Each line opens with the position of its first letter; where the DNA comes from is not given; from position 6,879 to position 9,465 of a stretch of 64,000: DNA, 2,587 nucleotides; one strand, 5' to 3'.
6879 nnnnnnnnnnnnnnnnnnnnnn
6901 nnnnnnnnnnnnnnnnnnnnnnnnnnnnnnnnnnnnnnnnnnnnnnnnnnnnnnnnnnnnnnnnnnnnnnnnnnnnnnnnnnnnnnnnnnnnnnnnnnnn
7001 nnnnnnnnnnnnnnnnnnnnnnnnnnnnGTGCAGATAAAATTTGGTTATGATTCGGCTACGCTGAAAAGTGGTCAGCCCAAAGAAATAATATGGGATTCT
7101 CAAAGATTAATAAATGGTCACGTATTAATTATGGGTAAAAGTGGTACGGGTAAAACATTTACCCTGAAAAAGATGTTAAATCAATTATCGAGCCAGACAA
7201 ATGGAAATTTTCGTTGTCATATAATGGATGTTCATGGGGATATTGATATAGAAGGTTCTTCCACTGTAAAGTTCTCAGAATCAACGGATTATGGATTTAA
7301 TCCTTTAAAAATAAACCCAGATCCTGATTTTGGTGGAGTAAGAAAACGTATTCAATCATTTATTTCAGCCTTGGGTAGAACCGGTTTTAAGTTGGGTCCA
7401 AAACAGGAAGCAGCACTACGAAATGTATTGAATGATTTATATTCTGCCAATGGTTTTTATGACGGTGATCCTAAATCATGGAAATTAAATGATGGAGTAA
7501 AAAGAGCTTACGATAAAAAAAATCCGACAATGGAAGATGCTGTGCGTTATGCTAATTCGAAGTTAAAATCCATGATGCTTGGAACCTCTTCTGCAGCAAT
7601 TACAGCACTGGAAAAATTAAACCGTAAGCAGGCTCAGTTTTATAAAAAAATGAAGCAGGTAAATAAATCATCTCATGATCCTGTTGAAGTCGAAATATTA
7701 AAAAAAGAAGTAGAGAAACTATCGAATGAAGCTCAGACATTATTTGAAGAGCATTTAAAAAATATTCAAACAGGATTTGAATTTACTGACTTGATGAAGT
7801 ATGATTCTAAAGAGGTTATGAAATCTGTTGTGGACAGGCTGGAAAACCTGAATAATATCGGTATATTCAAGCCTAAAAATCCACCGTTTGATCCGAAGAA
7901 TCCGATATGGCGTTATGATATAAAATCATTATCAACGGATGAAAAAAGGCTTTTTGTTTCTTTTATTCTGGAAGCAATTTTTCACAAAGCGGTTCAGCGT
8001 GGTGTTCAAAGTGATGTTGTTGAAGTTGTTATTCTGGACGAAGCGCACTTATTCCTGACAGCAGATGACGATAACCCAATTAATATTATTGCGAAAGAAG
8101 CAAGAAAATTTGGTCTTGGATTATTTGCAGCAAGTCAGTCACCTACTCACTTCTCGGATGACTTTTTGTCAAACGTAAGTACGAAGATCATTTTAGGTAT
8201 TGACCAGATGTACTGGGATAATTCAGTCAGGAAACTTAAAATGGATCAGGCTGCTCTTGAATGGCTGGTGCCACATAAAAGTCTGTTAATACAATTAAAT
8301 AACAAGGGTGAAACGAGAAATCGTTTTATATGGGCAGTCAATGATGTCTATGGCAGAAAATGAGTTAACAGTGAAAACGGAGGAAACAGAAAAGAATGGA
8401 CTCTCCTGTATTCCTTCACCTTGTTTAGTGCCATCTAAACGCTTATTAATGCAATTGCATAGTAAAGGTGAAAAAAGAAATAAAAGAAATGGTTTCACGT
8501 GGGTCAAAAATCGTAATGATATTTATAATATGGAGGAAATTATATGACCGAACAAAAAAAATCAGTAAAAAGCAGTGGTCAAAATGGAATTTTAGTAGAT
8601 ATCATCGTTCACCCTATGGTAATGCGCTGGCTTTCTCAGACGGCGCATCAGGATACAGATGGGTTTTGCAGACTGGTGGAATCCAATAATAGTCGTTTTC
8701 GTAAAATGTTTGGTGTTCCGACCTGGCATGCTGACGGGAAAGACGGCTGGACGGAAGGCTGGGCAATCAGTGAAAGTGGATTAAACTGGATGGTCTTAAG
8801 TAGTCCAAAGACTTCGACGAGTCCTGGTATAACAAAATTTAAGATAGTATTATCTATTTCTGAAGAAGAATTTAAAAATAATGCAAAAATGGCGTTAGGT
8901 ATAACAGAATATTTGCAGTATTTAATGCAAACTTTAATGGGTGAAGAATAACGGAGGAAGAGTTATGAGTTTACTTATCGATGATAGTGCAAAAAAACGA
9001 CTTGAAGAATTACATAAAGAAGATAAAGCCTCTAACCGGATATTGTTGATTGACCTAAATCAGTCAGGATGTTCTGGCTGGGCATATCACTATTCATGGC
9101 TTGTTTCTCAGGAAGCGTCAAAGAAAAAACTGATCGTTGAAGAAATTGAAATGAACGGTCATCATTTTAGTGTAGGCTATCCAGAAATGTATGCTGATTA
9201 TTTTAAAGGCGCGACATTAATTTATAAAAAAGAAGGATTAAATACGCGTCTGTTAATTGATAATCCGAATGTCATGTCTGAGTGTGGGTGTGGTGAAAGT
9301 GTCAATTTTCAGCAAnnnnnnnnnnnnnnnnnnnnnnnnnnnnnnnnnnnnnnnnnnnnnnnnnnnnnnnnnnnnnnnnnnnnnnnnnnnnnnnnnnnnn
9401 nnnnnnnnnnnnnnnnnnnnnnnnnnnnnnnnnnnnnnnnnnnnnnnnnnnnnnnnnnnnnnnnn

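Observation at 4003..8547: Unknown 971-aa protein paired with a HerA/FtsK-like ATPase and a small coupled ORF: candidate novel two-gene system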

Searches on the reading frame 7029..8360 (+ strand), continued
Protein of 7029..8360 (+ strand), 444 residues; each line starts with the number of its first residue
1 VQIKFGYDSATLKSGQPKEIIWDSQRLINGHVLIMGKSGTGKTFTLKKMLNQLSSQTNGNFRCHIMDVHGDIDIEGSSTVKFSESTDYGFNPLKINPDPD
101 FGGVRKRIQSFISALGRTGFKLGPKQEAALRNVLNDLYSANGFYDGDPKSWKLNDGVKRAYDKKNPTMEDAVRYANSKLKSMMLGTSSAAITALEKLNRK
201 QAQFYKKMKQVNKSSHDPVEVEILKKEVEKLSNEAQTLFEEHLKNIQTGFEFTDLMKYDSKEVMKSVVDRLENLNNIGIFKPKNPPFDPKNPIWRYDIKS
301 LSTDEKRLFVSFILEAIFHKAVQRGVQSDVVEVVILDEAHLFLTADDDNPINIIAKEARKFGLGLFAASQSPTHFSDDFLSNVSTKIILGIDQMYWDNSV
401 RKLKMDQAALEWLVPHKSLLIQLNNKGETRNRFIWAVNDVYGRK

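Call 107: find_encoding_contigs(protein=P0141, flank=7000, max_places=1)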
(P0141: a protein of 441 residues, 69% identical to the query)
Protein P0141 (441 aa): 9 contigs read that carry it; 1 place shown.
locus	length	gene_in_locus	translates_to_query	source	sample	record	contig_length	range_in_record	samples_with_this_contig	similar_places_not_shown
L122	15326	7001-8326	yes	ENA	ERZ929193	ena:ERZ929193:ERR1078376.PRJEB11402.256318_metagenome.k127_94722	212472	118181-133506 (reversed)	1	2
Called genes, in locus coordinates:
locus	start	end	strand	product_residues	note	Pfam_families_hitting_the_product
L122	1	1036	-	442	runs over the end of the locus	PF00580:UvrD-helicase (weak), PF01443:Viral_helicase1 (faint), PF13361:UvrD_C, PF13538:UvrD_C_2 (weak)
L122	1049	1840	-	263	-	-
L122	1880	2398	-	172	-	-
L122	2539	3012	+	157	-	-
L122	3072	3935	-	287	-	PF13606:Ank_3 (faint), PF00023:Ank (faint), PF12796:Ank_2, PF13637:Ank_4 (weak)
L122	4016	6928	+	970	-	PF00317:Ribonuc_red_lgN (weak), PF02867:Ribonuc_red_lgC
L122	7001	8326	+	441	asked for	PF01935:DUF87, PF05872:HerA_C (weak), PF13401:AAA_22 (faint)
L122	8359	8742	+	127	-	-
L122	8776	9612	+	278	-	PF06750:A24_N_bact, PF01478:Peptidase_A24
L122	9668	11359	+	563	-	-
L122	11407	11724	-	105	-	PF00085:Thioredoxin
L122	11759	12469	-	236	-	PF01464:SLT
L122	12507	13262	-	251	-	PF03372:Exo_endo_phos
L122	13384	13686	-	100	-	-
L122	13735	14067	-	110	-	-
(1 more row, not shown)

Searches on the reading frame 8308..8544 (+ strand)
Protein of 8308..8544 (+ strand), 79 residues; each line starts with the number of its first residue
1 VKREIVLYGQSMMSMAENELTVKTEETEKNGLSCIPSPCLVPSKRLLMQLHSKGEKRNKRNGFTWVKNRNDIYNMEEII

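Call 8: search_protein_families(library=pfam, proteins=[window:8308-8544:+], max_evalue=1)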
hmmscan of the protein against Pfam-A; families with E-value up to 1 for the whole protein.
window:8308-8544:+ (79 aa): 0 families

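Call 9: search_protein_families(library=padloc, proteins=[window:8308-8544:+], max_evalue=1)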
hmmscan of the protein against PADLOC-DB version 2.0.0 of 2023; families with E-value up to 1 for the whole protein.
window:8308-8544:+ (79 aa): 0 families

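Call 10: search_protein_families(library=ncbifam, proteins=[window:8308-8544:+], max_evalue=0.1)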
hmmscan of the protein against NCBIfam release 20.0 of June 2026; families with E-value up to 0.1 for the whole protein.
window:8308-8544:+ (79 aa): 0 families
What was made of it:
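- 8268..8547 (+): 160-bp tandem duplication of the ATPase 3' end (copy 1 from 8268, copy 2 from 8428). Copy 2 keeps the ancestral ATGA stop/start overlap with the next gene and creates the spurious 79-aa ORF 8308-8547. No homologues or domains for the ORF (calls 8-10).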

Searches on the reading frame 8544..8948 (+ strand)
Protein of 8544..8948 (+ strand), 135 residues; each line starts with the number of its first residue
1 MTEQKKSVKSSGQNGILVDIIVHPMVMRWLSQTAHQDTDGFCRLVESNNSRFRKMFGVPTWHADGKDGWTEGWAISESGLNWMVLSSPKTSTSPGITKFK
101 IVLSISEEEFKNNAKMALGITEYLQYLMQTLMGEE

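Call 8: search_protein_families(library=pfam, proteins=[window:8544-8948:+], max_evalue=1)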
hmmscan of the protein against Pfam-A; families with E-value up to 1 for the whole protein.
window:8544-8948:+ (135 aa): 1 family
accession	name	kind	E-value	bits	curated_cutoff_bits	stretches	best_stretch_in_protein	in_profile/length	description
PF22267.1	MlrA_C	-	0.027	15.2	27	1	63-109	12-58/77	Transcriptional regulator MlrA, C-terminal domain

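Call 9: search_protein_families(library=padloc, proteins=[window:8544-8948:+], max_evalue=1)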
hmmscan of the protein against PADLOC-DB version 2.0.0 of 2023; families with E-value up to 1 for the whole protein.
window:8544-8948:+ (135 aa): 0 families

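Call 10: search_protein_families(library=ncbifam, proteins=[window:8544-8948:+], max_evalue=0.1)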
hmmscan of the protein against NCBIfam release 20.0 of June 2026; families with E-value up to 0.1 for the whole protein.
window:8544-8948:+ (135 aa): 0 families

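Call 36: find_homologous_proteins(query=window:8544-8948:+, max_evalue=0.001)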
Query window:8544-8948:+ (135 aa): 4 proteins with E <= 0.001 among 7 candidates.
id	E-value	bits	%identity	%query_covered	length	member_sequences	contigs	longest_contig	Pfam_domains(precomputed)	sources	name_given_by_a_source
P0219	4.1e-85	300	99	100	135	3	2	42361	-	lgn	-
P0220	1.5e-72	259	83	100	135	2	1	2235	-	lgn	-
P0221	2.4e-42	162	61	93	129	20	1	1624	-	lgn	-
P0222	8.4e-34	134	56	87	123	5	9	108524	-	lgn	-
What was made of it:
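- Tried and rejected: Small protein: only 4 word-index homologues (call 36).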

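Call 70: predict_structure(alignment_id=A4)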
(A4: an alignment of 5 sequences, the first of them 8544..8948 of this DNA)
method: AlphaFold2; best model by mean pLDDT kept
length: 135 residues; sequences in the alignment: 5
mean_pLDDT: 57.8   pTM: 0.45
mean pLDDT of the five models: 57.8, 54.1, 50.7, 46.4, 41.5
residues with pLDDT >= 90: 0; 70-90: 13; 50-70: 103; < 50: 19
segments of 3 or more residues with pLDDT < 50: 1-15
pLDDT, mean of each block of 10 residues (from residue 1): 28 48 63 62 67 67 52 56 60 60 59 55 71 66
secondary structure, 60 per line:
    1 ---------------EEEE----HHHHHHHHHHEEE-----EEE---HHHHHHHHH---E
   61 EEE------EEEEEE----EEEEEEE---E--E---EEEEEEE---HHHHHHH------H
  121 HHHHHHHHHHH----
elements in order: E16-19 H24-33 E34-36 E42-44 H48-56 E60-63 E70-75 E80-86 E97-103 H107-113 H120-131
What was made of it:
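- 8544..8951 (+): Conserved small protein, 135 aa, no known domain. This is the real third gene of the module. Its motifs include D-x-x-x-HP, GF-x-RL and GLNW. AF2 model poor (pLDDT 58, call 70).
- Tried and rejected: The AF2 model was poor (pLDDT 58, call 70).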

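Call 104: search_protein_families(library=phrogs, proteins=[window:8544-8948:+], max_evalue=0.001)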
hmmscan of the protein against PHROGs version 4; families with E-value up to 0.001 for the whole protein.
window:8544-8948:+ (135 aa): 0 families

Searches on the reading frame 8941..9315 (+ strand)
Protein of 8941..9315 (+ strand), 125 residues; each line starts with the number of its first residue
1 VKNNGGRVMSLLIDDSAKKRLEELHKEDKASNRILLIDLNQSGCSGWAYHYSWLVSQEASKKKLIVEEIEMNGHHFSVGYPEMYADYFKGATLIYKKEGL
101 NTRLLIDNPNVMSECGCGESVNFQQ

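Call 8: search_protein_families(library=pfam, proteins=[window:8941-9315:+], max_evalue=1)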
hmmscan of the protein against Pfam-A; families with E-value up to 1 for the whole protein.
window:8941-9315:+ (125 aa): 2 families
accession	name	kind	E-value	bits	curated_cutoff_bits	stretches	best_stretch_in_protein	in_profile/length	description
PF01521.26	Fe-S_biosyn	-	3.1e-10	40.7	26.3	1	9-119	1-110/110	Iron-sulphur cluster biosynthesis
PF08314.17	Sec39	-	0.055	12.4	22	1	11-72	210-258/753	Secretory pathway protein Sec39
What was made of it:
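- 8941..9318 (+): Divergent A-type Fe-S carrier (IscA/ErpA-like) paralogue. It overlaps the small gene by 11 nt. It is loosely associated with the module in many but not all relatives. Pfam Fe-S_biosyn 3.1e-10 (call 8).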

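Call 10: search_protein_families(library=ncbifam, proteins=[window:8941-9315:+], max_evalue=0.1)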
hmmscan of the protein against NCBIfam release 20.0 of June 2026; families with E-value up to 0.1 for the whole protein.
window:8941-9315:+ (125 aa): 6 families
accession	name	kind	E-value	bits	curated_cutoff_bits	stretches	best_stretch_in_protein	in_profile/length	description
TIGR00049.1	TIGR00049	subfamily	2.3e-16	59.9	58.8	1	13-121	3-104/106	iron-sulfur cluster assembly accessory protein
TIGR01997.1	sufA_proteo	equivalog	1.1e-14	54.5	136.2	1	13-122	5-106/107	Fe-S cluster assembly scaffold SufA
NF007049.0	PRK09502.1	equivalog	1.1e-12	48.1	181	1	9-122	1-106/107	iron-sulfur cluster assembly protein IscA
NF010147.0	PRK13623.1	equivalog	2.7e-12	46.9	117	1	9-121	8-113/115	iron-sulfur cluster insertion protein ErpA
TIGR02011.1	IscA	equivalog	5.3e-12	45.9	150.6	1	15-121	5-103/105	iron-sulfur cluster assembly protein IscA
NF007050.0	PRK09504.1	equivalog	5.9e-12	45.7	161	1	10-121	17-120/122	Fe-S cluster assembly scaffold SufA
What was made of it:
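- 8941..9318 (+): TIGR00049 scores 59.9 bits (cutoff 58.8), but ErpA, IscA and SufA equivalogs are far below their cutoffs (call 10).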
